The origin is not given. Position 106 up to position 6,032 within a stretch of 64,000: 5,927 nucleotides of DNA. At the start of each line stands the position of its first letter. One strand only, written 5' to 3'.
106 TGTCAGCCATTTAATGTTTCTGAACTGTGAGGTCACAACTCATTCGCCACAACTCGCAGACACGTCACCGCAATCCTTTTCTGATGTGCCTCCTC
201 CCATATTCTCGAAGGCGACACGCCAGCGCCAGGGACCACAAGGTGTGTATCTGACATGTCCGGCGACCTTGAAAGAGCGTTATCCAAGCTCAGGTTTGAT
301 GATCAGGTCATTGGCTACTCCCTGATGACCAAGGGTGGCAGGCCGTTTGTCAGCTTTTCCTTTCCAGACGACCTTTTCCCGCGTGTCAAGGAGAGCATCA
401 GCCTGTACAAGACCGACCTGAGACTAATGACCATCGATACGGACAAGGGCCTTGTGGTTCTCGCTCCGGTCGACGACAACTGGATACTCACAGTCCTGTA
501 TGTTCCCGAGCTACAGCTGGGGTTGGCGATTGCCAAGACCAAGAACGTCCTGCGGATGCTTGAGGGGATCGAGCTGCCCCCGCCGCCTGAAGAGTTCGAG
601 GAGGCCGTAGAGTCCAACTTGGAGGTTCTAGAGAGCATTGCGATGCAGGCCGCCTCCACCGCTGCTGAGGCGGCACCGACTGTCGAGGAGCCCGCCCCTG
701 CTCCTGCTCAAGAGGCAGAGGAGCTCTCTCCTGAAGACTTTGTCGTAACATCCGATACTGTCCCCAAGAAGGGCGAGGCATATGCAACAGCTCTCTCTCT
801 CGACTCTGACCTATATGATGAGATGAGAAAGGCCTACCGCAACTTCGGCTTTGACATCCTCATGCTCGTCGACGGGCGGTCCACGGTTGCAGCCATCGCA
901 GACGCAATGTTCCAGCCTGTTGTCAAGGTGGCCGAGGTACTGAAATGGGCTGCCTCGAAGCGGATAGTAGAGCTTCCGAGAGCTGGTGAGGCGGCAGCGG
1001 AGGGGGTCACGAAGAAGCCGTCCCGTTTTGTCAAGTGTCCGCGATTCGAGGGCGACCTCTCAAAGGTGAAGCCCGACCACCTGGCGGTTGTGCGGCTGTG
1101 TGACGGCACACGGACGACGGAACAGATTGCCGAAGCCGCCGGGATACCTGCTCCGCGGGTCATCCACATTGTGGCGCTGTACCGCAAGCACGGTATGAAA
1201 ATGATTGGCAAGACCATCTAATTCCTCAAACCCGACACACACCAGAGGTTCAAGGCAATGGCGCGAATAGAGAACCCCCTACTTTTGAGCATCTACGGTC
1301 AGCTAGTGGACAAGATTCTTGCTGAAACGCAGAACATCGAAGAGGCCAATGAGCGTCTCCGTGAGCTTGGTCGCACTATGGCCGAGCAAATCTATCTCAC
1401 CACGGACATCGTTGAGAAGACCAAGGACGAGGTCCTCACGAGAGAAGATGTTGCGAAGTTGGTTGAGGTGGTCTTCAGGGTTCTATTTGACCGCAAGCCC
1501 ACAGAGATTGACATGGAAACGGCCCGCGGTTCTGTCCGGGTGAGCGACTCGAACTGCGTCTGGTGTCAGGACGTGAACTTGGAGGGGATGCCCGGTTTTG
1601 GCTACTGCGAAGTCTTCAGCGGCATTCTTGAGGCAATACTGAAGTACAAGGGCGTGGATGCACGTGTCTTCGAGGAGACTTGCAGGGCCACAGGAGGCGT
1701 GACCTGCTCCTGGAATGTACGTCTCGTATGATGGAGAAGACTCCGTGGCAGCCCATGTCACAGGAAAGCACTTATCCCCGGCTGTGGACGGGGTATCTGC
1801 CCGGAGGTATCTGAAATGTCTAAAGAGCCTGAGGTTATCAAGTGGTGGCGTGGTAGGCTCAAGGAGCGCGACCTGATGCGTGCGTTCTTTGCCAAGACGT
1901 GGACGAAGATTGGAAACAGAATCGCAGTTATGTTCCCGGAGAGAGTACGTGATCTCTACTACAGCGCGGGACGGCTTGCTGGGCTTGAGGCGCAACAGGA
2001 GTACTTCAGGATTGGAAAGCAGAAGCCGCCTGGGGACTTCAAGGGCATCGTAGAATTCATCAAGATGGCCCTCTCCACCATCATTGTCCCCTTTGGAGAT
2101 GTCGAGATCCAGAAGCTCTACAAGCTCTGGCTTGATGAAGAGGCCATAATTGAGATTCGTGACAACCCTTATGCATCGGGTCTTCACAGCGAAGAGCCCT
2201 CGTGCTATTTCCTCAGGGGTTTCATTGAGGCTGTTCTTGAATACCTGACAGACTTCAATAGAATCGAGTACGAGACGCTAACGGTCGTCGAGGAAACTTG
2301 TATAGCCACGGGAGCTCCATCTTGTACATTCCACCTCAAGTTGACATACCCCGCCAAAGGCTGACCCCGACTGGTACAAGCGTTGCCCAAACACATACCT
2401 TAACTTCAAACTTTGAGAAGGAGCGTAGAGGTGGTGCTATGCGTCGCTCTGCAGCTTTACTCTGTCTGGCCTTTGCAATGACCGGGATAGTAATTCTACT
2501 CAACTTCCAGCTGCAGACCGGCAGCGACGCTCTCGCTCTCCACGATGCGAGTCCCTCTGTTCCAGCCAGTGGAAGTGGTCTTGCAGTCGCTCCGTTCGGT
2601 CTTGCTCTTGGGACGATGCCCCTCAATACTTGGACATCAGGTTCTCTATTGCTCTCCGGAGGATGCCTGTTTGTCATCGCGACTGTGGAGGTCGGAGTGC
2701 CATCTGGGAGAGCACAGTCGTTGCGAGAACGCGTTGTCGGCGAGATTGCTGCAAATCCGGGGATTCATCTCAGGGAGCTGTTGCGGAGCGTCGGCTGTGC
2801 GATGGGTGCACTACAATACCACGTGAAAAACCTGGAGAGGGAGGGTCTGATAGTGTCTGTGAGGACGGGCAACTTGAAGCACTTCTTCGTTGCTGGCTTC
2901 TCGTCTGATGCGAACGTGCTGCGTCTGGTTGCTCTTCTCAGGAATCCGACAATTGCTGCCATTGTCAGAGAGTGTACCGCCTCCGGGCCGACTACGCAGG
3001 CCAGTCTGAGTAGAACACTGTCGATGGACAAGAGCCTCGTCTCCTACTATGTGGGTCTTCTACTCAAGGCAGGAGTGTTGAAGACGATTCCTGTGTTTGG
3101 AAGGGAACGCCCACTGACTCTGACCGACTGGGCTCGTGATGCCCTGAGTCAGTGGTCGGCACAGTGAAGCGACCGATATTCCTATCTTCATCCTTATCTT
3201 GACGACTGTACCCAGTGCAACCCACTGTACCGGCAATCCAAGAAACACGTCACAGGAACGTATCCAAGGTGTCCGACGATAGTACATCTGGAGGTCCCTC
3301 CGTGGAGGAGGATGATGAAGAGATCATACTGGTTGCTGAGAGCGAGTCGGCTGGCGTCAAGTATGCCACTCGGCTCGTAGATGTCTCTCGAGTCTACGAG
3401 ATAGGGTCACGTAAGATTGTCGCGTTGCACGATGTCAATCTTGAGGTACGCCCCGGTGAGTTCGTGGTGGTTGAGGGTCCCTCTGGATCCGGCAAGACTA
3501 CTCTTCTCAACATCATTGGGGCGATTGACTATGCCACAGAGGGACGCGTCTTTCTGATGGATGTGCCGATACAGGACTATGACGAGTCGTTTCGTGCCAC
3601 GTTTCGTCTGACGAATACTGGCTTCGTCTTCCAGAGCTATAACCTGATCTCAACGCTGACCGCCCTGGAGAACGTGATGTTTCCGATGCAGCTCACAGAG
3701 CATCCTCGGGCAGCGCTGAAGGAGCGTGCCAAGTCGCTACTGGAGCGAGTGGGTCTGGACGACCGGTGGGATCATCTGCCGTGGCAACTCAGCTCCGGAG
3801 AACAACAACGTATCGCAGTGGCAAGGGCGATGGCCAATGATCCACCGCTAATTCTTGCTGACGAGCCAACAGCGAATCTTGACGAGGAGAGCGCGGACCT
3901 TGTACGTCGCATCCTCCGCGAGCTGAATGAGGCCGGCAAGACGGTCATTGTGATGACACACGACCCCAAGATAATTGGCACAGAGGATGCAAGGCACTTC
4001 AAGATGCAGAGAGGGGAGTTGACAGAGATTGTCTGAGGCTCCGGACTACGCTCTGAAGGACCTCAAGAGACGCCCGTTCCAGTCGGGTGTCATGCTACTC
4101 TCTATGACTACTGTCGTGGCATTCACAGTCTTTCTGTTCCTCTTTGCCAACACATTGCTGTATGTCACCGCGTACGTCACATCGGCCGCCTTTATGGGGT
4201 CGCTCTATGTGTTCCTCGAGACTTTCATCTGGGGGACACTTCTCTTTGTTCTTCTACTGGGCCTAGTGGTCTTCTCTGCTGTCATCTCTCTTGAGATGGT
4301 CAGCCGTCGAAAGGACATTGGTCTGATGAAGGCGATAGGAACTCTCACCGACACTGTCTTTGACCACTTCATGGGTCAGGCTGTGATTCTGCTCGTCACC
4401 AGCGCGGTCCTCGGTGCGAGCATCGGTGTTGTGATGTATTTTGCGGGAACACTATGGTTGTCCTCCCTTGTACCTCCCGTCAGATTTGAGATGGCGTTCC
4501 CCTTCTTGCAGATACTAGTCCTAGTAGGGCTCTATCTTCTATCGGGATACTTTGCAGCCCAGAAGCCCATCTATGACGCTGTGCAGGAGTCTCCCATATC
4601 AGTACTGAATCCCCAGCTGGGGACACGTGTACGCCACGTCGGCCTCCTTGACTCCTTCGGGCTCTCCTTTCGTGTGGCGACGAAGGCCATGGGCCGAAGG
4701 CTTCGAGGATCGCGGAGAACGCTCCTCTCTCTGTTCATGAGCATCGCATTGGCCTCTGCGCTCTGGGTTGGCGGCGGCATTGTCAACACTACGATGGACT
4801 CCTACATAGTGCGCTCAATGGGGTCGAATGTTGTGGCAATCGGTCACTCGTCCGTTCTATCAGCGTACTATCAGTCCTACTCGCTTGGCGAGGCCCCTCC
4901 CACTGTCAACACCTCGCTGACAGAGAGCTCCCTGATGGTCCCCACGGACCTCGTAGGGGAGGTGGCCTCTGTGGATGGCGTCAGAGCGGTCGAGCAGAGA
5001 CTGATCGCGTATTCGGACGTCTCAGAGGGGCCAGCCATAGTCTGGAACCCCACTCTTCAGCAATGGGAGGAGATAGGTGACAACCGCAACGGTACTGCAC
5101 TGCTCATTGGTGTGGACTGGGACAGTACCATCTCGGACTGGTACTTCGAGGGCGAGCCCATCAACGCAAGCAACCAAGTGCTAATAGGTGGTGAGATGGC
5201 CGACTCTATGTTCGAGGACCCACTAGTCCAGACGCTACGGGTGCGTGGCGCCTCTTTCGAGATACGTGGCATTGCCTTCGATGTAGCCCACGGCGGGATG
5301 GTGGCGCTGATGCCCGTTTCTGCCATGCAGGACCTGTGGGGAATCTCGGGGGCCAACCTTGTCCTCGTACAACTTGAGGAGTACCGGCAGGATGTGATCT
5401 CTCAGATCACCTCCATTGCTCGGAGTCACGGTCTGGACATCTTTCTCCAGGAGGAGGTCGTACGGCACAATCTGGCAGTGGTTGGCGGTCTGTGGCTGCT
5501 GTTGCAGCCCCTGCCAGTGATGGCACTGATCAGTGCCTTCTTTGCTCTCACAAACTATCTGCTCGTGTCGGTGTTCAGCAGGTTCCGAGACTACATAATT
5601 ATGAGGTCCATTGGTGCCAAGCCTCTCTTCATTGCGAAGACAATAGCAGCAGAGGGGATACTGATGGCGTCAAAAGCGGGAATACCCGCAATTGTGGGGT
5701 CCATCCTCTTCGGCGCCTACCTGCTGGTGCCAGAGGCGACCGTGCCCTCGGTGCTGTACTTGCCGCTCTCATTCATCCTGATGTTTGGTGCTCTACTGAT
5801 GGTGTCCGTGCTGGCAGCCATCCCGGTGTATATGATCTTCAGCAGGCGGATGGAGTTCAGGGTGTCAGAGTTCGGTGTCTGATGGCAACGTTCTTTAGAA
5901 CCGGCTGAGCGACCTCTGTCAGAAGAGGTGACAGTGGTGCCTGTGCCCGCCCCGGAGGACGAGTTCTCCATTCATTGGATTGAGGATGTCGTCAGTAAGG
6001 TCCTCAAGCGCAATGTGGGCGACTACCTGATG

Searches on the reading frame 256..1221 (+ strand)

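Call 30: search_protein_families(library=pfam, proteins=[window:256-1221:+], max_evalue=0.001)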
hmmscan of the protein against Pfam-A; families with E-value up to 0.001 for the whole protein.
window:256-1221:+ (321 aa): 1 family
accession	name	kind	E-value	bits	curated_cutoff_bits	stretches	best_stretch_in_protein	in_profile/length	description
PF16221.11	HTH_47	-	9.4e-06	25.5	27.1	0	274-313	35-74/78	winged helix-turn-helix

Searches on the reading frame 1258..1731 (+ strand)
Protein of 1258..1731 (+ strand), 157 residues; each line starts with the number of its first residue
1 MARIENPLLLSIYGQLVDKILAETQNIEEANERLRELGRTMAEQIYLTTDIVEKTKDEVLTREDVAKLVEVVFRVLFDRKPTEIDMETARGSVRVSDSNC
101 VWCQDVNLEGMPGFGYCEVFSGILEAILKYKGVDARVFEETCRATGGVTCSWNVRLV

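Call 30: search_protein_families(library=pfam, proteins=[window:1258-1731:+], max_evalue=0.001)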
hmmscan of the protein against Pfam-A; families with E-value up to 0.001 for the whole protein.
window:1258-1731:+ (157 aa): 1 family
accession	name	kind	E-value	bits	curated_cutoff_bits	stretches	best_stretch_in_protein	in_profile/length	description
PF04051.21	TRAPP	-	1.9e-06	28.1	27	1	12-138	4-134/154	Transport protein particle (TRAPP) component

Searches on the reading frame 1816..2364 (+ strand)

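Call 30: search_protein_families(library=pfam, proteins=[window:1816-2364:+], max_evalue=0.001)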
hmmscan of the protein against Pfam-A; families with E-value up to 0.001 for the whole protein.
window:1816-2364:+ (182 aa): 1 family
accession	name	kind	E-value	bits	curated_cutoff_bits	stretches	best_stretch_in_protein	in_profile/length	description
PF02830.23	V4R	-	7.9e-10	39.1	31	1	112-175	3-61/62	V4R domain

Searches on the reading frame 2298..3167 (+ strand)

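Call 30: search_protein_families(library=pfam, proteins=[window:2298-3167:+], max_evalue=0.001)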
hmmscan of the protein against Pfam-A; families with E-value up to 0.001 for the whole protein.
window:2298-3167:+ (289 aa): 5 families
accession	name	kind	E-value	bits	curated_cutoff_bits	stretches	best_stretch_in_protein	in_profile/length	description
PF24266.1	HTH_HVO_0163_N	-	1e-13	51.6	31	1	142-202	3-63/70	HVO_0163, N-terminal HTH domain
PF13412.12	HTH_24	-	1.9e-10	40.6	21.9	1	144-185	6-47/48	Winged helix-turn-helix DNA-binding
PF12802.13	MarR_2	-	3.8e-08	33.8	27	0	145-190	9-55/61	MarR family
PF12840.13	HTH_20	-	3.8e-07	30.4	27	0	145-188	8-51/51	Helix-turn-helix domain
PF01047.28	MarR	-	3.8e-05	23.9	24.6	0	150-187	12-49/59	MarR family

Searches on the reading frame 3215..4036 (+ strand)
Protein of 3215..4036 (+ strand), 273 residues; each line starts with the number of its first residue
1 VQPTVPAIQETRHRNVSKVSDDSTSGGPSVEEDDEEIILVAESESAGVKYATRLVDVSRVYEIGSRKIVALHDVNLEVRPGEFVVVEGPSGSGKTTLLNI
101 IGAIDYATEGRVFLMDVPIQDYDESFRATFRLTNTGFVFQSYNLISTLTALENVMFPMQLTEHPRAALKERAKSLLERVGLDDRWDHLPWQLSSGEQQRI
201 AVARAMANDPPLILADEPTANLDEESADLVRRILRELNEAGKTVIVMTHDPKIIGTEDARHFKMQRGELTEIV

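Call 30: search_protein_families(library=pfam, proteins=[window:3215-4036:+], max_evalue=0.001)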
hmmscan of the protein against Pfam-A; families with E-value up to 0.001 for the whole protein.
window:3215-4036:+ (273 aa): 5 families
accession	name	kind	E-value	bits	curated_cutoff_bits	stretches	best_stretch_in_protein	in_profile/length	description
PF00005.33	ABC_tran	-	1.1e-29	104.2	25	1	71-220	1-137/137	ABC transporter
PF13304.12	AAA_21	-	1.2e-08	35.9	27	1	189-254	235-303/304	AAA domain, putative AbiEii toxin, Type IV TA system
PF02463.25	SMC_N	-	1e-06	28.8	40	0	172-255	123-203/220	RecF/RecN/SMC N terminal domain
PF13191.12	AAA_16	-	1.4e-06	29.4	32.6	1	78-244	22-165/167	AAA ATPase domain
PF25199.1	nSTAND_NTPase5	-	0.00036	20.8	34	0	76-116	36-77/145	Novel STAND NTPase 5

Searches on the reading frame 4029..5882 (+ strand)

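Call 30: search_protein_families(library=pfam, proteins=[window:4029-5882:+], max_evalue=0.001)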
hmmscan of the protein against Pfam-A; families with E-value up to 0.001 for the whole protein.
window:4029-5882:+ (617 aa): 2 families
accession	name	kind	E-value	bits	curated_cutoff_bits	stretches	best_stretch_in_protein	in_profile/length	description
PF02687.27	FtsX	-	7.1e-15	55.6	25.5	2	496-603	4-114/120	FtsX-like permease C-terminal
PF12704.14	MacB_PCD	-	6.6e-06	27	27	1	238-451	11-193/207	MacB-like periplasmic core domain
